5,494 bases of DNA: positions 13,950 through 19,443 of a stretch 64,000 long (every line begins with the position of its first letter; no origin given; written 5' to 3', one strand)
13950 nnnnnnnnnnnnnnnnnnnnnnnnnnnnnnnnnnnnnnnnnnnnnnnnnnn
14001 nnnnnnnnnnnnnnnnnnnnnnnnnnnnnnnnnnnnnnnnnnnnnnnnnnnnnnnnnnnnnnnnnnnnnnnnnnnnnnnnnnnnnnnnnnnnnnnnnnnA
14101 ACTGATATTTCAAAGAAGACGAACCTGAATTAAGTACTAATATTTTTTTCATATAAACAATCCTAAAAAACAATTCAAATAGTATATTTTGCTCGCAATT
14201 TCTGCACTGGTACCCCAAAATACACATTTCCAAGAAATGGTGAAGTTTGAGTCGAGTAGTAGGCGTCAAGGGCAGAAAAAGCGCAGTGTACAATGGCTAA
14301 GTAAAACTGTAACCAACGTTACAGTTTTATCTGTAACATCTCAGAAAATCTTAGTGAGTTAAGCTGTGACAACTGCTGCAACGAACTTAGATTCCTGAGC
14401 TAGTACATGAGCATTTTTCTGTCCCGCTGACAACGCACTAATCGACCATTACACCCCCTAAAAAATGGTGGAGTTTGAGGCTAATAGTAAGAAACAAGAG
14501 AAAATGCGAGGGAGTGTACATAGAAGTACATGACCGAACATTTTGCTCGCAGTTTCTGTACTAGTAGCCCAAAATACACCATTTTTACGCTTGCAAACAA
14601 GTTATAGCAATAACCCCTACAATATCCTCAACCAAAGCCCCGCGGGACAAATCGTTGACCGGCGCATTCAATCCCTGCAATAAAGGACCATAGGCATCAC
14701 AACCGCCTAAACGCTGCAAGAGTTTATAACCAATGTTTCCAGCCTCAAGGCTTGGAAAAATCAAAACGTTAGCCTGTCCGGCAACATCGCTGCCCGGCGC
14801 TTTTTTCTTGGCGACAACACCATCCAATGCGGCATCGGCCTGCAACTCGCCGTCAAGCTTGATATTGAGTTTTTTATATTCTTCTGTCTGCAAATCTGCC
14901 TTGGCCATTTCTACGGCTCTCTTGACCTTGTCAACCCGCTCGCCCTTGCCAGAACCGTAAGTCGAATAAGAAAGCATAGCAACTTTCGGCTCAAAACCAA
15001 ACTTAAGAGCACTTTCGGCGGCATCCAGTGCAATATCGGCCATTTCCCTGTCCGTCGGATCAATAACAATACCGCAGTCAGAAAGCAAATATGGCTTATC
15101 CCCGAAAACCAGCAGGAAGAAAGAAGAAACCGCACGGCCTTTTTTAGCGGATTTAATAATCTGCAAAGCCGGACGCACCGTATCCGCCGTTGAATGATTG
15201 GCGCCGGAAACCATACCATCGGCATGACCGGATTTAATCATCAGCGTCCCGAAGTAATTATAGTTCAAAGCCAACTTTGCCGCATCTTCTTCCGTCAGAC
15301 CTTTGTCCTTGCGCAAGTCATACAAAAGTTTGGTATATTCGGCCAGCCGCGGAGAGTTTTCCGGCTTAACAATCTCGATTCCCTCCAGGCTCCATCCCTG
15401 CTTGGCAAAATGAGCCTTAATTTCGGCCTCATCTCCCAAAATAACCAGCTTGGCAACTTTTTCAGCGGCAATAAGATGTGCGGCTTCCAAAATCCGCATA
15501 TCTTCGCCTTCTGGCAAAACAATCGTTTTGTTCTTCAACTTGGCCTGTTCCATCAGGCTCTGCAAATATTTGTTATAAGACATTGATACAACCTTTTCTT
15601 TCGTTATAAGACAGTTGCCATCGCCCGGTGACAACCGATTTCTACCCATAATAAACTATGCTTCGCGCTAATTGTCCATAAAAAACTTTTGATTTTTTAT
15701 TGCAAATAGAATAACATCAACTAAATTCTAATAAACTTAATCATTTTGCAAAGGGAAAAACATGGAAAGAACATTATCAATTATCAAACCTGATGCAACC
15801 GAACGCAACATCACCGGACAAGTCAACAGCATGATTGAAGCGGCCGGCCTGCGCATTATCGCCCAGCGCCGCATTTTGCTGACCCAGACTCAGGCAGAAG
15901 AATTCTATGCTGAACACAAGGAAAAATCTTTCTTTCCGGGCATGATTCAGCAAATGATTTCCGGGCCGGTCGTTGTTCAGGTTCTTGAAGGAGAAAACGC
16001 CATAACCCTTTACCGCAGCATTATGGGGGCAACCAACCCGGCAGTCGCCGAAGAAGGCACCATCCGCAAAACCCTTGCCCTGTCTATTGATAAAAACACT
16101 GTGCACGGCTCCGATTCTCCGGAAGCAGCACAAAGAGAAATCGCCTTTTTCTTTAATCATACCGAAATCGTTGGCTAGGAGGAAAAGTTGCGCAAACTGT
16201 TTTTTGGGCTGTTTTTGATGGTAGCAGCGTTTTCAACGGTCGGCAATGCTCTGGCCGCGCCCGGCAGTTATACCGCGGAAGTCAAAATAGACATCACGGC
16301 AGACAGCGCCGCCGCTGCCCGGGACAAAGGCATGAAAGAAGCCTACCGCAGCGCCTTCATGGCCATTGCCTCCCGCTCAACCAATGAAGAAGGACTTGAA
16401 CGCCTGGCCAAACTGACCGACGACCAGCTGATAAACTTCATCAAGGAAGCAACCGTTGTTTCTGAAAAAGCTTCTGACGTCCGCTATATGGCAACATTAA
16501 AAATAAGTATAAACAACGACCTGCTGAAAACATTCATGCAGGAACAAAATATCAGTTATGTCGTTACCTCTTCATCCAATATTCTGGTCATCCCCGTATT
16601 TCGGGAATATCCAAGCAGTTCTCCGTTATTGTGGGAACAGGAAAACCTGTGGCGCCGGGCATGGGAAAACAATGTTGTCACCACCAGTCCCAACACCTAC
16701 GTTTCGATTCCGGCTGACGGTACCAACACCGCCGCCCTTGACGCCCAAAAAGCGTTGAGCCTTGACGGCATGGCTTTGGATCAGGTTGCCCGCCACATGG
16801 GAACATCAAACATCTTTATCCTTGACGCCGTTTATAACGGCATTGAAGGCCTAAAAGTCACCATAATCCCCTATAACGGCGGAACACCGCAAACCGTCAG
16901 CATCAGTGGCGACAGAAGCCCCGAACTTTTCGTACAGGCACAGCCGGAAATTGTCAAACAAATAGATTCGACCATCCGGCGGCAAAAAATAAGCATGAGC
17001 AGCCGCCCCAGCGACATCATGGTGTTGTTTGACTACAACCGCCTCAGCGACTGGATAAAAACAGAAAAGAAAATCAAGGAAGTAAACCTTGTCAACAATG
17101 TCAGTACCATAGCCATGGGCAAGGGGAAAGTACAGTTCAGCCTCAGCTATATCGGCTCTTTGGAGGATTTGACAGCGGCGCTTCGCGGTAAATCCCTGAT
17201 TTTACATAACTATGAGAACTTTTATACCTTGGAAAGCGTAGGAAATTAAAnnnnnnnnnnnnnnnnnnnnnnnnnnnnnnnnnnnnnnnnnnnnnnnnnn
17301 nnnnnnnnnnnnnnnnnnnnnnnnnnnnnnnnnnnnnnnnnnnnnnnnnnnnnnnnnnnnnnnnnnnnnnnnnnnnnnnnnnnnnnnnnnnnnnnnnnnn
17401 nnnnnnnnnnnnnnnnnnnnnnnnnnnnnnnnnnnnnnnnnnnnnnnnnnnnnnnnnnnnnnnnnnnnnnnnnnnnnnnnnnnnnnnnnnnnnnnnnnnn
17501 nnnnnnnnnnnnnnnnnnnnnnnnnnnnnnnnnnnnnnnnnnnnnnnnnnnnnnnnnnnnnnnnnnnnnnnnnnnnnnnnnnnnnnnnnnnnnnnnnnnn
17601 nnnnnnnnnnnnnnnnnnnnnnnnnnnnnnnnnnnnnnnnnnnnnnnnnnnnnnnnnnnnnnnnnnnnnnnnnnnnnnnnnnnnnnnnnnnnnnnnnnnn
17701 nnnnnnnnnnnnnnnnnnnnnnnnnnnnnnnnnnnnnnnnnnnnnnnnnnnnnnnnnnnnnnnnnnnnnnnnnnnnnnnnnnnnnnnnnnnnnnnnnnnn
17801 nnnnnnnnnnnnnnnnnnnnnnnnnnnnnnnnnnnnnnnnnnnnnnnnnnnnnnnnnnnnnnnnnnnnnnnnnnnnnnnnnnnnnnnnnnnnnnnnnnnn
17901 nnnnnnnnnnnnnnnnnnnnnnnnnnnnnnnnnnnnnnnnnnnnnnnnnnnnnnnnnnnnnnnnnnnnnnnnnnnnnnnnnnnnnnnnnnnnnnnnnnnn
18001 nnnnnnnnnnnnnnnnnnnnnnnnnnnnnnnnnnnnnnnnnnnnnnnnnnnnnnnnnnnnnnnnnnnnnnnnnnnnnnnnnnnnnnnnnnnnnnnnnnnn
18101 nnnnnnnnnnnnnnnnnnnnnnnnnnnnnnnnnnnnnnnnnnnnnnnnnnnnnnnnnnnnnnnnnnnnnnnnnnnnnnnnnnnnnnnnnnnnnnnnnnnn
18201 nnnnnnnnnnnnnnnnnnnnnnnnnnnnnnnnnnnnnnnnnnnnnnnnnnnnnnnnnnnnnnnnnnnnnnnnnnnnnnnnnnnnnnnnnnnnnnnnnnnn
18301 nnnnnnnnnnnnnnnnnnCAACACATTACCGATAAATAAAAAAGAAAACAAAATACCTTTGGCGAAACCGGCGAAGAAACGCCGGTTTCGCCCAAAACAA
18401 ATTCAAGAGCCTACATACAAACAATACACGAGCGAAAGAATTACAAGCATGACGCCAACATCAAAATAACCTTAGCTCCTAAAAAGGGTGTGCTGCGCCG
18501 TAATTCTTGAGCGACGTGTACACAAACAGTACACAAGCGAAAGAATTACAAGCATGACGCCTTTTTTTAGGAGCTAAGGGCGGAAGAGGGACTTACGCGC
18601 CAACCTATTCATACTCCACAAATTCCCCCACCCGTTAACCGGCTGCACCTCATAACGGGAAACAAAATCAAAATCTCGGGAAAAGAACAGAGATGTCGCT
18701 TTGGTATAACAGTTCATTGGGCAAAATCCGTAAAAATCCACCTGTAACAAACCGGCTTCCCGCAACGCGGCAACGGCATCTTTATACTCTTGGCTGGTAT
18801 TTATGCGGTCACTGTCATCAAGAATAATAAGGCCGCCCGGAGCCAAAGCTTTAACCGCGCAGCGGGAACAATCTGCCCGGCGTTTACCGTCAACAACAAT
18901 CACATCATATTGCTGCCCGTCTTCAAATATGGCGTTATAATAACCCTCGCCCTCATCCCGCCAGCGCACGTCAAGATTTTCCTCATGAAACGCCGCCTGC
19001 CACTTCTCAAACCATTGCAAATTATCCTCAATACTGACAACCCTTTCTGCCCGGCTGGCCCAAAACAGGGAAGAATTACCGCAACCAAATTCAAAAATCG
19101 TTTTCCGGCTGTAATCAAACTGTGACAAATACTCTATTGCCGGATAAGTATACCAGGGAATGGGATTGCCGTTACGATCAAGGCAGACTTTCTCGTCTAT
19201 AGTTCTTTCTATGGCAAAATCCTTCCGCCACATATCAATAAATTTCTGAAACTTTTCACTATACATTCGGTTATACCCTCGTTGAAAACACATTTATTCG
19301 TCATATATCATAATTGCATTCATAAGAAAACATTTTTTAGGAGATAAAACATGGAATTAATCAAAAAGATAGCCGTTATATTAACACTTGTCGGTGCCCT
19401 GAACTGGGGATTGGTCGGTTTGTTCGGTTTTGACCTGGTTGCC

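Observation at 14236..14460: One repeat copy has its conserved core split by a ~108-bp insertion carrying its own perfect hairpin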

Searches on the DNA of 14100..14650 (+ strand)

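Call 22: search_rna_families(source=window, start=14100, end=14650, threshold=evalue, max_evalue=10)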
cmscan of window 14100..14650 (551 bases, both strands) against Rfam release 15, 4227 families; matches with E-value up to 10: 3.
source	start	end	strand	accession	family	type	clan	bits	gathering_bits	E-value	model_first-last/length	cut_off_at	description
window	14303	14328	-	RF03638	mir-1537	Gene; miRNA;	-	19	63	0.47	1-61/61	no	mir-1537 microRNA precursor family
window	14460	14587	-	RF04133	MIR2646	Gene; miRNA;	-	11.5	245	6.7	1-256/256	no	MIR2646 microRNA precursor family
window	14415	14610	-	RF02173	SMAD5-AS1_1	Gene; lncRNA;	-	8.5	45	9.7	81-263/263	no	SMAD5 antisense RNA 1 conserved region 1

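Call 32: search_dna_similar(query=window:14226-14460:+, collection=plasmids, mode=distant, max_evalue=0.001)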
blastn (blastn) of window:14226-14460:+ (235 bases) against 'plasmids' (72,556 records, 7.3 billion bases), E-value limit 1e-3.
No match.

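Call 33: search_dna_similar(query=window:14226-14460:+, collection=phages, mode=distant, max_evalue=0.001)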
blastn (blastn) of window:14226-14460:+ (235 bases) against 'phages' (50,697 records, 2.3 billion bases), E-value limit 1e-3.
No match.

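Call 58: build_rna_model(alignment_id=A1)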
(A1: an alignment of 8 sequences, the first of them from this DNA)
Model R1 built from alignment A1 (8 sequences, 115 columns); structure: RNAalifold consensus.
model positions 109; base pairs 38; branch points 1; effective number of sequences 0.71; information 0.591 bits per position. Calibrated on 0.2 Mb of random sequence (short: E-values are rough).
structure used (alignment columns):
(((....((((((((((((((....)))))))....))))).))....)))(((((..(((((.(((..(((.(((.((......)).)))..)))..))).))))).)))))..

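Call 59: search_with_rna_model(model_id=R1, sources=[window, L001, L002, L003, L006, L010, L021, L030, L031, L034, L035, L028, L033, L036, L038, L045, L047, L048, L049, L055, L056], max_evalue=10)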
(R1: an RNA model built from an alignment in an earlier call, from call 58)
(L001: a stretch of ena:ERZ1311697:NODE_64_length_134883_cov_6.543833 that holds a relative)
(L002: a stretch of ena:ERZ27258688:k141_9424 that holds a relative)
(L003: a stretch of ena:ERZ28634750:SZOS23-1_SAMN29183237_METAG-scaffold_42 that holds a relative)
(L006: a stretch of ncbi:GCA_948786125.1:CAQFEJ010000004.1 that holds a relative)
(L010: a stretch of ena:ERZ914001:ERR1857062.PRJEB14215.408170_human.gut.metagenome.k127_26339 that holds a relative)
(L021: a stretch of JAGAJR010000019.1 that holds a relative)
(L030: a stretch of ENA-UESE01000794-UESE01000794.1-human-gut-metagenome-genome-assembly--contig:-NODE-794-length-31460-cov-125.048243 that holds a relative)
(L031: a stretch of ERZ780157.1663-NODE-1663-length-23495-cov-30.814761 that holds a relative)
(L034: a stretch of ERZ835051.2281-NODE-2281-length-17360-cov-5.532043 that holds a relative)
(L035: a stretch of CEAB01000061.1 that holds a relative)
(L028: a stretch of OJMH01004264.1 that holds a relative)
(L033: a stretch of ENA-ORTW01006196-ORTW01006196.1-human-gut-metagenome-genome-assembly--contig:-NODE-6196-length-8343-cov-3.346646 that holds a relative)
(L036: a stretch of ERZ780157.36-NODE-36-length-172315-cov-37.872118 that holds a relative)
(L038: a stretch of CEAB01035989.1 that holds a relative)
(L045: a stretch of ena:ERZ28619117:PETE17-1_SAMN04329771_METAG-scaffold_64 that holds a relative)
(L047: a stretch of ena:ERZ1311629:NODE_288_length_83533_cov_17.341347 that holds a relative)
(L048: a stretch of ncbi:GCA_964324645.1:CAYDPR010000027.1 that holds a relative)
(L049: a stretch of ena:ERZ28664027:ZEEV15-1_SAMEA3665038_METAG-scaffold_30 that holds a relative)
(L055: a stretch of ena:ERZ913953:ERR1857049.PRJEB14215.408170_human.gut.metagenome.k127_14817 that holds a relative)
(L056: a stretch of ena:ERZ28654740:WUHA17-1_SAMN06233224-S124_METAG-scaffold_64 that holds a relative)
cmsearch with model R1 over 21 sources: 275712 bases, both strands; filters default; matches with E-value up to 10: 18.
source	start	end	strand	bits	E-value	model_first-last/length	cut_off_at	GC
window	14293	14401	+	135.4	1.4e-31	1-109/109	no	0.38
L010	9752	9860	-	135.4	1.4e-31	1-109/109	no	0.38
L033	7866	7974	+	135.4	1.4e-31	1-109/109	no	0.38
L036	334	442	-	135.4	1.4e-31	1-109/109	no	0.38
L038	162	270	+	135.4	1.4e-31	1-109/109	no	0.38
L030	2940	3048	-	135.3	1.5e-31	1-109/109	no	0.37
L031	6727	6835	-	131.5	1.4e-30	1-109/109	no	0.37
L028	4174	4282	-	126.4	2.7e-29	1-109/109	no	0.36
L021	4909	5019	+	121.5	4.6e-28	1-109/109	no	0.34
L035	52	162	+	115.6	1.5e-26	1-109/109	no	0.38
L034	10805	10915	-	112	1.2e-25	1-109/109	no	0.39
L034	10793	10868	+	26.5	0.00063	1-109/109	no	0.39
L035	99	174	-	26.5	0.00063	1-109/109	no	0.39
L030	2901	3003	+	25.8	0.00095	1-109/109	no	0.4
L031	6789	6843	+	19.1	0.047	1-109/109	no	0.33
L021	4954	5062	-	19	0.052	1-109/109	no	0.36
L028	4236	4290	+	16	0.29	1-109/109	no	0.31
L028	7636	7721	+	11.7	3.7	1-109/109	no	0.28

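Call 87: search_with_rna_model(model_id=R1, sources=[L067, L068, L069, L070, L071, L072, L073, L074, L075, L076, L077, L078, L079, L080, L081, L082, L083, L084, L085, L086, L040, L041, L042, L043, L044, L057, L058, L059, L060], max_evalue=0.001)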
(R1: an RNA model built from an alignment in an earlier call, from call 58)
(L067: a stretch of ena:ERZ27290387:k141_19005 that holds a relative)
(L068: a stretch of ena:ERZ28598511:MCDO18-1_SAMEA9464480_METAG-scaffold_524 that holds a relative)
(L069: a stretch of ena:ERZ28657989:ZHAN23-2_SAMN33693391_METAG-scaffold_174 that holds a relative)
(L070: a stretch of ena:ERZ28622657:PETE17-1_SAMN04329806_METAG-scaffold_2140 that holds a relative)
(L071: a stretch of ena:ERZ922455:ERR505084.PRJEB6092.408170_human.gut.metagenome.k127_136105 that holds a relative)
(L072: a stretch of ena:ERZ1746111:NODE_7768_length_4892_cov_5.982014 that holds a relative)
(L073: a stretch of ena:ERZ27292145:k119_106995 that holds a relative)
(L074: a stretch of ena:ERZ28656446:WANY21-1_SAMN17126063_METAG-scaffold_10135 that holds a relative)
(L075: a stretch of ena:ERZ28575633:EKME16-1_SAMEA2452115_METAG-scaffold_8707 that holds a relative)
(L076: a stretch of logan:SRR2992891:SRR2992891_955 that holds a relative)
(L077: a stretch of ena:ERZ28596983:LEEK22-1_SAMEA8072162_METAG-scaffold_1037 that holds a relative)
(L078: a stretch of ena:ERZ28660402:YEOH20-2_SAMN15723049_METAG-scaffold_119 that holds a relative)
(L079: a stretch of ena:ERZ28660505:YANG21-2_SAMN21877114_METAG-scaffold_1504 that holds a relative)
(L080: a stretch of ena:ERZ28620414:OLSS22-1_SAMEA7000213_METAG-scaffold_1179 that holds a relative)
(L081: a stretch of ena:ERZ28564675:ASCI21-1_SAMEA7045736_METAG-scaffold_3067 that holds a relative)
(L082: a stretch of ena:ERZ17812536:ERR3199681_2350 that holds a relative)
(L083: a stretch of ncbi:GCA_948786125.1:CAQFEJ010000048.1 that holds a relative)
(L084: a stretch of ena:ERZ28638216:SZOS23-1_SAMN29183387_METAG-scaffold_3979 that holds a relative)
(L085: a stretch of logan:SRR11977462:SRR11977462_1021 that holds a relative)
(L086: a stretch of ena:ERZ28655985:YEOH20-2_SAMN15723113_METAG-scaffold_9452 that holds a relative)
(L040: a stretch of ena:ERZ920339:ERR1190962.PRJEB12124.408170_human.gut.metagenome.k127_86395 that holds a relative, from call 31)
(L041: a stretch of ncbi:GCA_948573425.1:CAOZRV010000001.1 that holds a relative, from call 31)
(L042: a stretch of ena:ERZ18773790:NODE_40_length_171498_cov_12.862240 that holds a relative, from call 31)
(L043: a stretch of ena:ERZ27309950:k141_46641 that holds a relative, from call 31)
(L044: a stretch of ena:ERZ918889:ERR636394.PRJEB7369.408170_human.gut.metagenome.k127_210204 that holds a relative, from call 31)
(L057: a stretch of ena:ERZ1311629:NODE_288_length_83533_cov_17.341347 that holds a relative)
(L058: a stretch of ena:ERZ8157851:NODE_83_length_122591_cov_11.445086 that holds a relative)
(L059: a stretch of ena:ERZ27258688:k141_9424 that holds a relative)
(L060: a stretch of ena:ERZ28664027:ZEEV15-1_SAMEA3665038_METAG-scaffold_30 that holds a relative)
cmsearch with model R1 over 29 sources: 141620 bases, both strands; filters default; matches with E-value up to 0.001: 18.
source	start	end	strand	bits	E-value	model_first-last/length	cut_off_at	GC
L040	2749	2857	-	135.4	7.3e-32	1-109/109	no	0.38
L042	2627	2735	-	135.4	7.3e-32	1-109/109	no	0.38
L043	2627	2735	-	134.6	1.1e-31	1-109/109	no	0.37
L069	4094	4202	-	131.5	7.2e-31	1-109/109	no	0.37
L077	3695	3805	-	112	6.1e-26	1-109/109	no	0.39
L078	3694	3804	-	112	6.1e-26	1-109/109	no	0.39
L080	3694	3804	-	112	6.1e-26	1-109/109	no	0.39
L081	3694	3804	-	112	6.1e-26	1-109/109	no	0.39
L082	3695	3805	-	112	6.1e-26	1-109/109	no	0.39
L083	3695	3805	-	112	6.1e-26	1-109/109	no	0.39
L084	3694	3804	-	112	6.1e-26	1-109/109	no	0.39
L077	3683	3758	+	26.5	0.00032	1-109/109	no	0.39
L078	3682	3757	+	26.5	0.00032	1-109/109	no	0.39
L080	3682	3757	+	26.5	0.00032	1-109/109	no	0.39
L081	3682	3757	+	26.5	0.00032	1-109/109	no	0.39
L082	3683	3758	+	26.5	0.00032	1-109/109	no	0.39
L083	3683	3758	+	26.5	0.00032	1-109/109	no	0.39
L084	3682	3757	+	26.5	0.00032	1-109/109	no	0.39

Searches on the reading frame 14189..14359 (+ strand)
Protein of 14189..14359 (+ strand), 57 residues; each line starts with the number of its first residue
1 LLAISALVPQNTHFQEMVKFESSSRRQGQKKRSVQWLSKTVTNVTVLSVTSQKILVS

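Call 79: find_homologous_proteins(query=window:14189-14359:+, max_evalue=10)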
Query seq(57 aa): no candidate shares three 5-residue words with the query. No homologue found.

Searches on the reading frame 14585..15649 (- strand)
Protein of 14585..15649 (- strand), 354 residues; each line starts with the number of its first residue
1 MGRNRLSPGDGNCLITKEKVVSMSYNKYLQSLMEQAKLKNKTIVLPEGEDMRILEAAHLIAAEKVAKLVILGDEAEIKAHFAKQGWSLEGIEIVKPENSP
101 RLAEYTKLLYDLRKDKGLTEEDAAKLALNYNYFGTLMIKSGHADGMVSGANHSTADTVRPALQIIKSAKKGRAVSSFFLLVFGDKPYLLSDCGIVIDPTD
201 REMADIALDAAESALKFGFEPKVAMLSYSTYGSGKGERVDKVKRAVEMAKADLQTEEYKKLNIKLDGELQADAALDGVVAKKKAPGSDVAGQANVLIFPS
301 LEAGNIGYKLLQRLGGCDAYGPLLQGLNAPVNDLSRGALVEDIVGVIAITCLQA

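Call 31: find_encoding_contigs(protein=window:14585-15649:-, flank=1500, max_places=10)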
Protein window:14585-15649:- (354 aa): 23 contigs read that carry it; 5 places shown.
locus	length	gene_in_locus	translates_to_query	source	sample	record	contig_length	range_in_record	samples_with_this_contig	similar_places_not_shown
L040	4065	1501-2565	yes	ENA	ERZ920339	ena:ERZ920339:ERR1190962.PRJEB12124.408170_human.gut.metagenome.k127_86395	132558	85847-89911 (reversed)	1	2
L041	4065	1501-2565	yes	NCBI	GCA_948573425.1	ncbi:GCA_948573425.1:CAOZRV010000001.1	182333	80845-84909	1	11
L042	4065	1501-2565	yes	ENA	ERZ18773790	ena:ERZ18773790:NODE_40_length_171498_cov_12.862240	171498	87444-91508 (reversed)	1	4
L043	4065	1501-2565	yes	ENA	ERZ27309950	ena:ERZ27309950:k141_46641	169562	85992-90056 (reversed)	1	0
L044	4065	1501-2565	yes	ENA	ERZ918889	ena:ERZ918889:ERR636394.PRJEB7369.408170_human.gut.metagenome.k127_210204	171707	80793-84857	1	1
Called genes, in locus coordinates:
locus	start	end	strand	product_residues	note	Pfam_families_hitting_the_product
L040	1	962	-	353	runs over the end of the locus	-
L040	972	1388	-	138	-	PF00334:NDK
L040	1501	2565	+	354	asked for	PF01515:PTA_PTB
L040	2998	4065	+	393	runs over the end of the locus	PF00871:Acetate_kinase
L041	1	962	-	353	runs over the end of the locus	-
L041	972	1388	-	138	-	PF00334:NDK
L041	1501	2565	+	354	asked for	PF01515:PTA_PTB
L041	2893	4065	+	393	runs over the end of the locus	PF00871:Acetate_kinase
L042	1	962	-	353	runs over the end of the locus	-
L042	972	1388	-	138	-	PF00334:NDK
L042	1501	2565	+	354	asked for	PF01515:PTA_PTB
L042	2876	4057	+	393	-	PF00871:Acetate_kinase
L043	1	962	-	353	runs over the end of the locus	-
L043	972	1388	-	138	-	PF00334:NDK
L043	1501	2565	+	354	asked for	PF01515:PTA_PTB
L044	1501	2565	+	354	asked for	PF01515:PTA_PTB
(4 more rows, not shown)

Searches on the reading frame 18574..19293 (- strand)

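Call 67: search_protein_families(library=pfam, proteins=[window:18574-19293:-], max_evalue=0.001)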
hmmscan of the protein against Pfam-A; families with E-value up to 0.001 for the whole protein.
window:18574-19293:- (239 aa): 1 family
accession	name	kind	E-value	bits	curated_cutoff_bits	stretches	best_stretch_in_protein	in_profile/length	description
PF13578.12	Methyltransf_24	-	0.0001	23.6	26.3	1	68-160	2-104/105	Methyltransferase domain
